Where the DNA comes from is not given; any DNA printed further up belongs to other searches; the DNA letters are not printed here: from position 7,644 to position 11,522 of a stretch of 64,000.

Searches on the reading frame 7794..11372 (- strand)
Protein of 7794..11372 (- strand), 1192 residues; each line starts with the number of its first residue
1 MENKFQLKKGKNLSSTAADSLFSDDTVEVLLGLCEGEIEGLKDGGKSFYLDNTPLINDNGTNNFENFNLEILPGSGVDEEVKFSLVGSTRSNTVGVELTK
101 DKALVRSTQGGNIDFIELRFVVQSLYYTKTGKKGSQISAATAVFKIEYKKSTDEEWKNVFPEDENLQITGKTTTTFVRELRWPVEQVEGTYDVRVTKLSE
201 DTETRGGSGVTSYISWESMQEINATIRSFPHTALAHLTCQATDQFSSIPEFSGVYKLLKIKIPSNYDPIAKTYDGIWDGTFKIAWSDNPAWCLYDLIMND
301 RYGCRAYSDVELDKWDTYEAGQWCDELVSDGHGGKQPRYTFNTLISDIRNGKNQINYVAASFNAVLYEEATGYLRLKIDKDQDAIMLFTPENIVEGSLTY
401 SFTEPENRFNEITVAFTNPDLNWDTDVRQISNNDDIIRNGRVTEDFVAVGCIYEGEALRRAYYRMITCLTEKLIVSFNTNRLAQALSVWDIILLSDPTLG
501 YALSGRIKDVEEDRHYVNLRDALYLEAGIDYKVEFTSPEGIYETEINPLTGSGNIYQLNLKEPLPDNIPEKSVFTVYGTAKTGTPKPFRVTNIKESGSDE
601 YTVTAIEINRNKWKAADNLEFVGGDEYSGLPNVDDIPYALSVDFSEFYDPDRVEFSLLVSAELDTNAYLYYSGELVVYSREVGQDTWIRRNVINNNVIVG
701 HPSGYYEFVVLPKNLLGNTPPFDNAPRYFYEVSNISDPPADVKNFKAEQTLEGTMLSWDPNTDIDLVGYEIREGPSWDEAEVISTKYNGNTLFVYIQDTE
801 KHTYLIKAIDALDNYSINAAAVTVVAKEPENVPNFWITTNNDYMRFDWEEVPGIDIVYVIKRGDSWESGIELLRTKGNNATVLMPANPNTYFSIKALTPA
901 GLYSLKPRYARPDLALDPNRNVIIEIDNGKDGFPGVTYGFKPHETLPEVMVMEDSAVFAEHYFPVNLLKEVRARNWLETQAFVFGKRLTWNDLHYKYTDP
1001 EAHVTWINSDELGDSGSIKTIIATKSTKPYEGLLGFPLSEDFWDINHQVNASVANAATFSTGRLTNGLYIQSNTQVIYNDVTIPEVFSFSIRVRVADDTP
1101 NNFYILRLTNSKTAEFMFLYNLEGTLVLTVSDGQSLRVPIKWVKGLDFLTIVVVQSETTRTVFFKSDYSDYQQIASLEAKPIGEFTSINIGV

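Call 24: search_protein_families(library=phrogs, proteins=[window:7794-11372:-], max_evalue=0.001)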
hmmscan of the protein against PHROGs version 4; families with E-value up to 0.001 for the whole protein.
window:7794-11372:- (1192 aa): 15 families
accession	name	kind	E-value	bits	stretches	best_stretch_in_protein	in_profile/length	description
phrog_31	-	tail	8.7e-152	508.6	1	16-1149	275-1233/1565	central tail fiber J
phrog_1727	-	tail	8.6e-108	362.5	1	15-856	17-844/1174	tail protein and host specificity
phrog_2589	-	tail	1e-102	345.1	1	16-618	21-600/3686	tail protein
phrog_2148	-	tail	6.1e-41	141.6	1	270-618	2-343/901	tail fiber protein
phrog_7997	-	tail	2.3e-40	139.7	1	312-618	2-305/589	tail protein and host specificity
phrog_10652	-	unknown function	7.3e-35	121.7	1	262-511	1-254/328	-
phrog_14774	-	unknown function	1.9e-26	93.6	1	163-342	33-209/212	-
phrog_469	-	tail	1.3e-22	80.8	1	131-607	432-886/903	tail protein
phrog_15723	-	unknown function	1.8e-16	61.5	1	301-478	10-191/223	-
phrog_4346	-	unknown function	1.8e-15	57.5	1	16-177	13-164/600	-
phrog_5616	-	tail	8.7e-15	55.1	1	284-507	238-470/873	tail fiber protein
phrog_30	-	tail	1.6e-11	45.3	1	14-297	11-281/544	minor tail protein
phrog_37728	-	unknown function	9.8e-10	37.2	1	284-445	195-356/1894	-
phrog_10903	-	unknown function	2.1e-08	34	0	376-480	31-133/954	-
phrog_1101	-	tail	0.0008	18.3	1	355-512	283-445/1405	tail protein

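Call 65: find_related_loci(query=window:7794-11369:-, collection=genome_contigs, flank=2000)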
Query window:7794-11369:- (1191 aa) in genome_contigs; peptide patterns used: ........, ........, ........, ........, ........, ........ (x = any residue, [..] = any of these).
14 stretches matched a pattern, but none encodes a relative of the query by tblastn (E <= 1e-3).
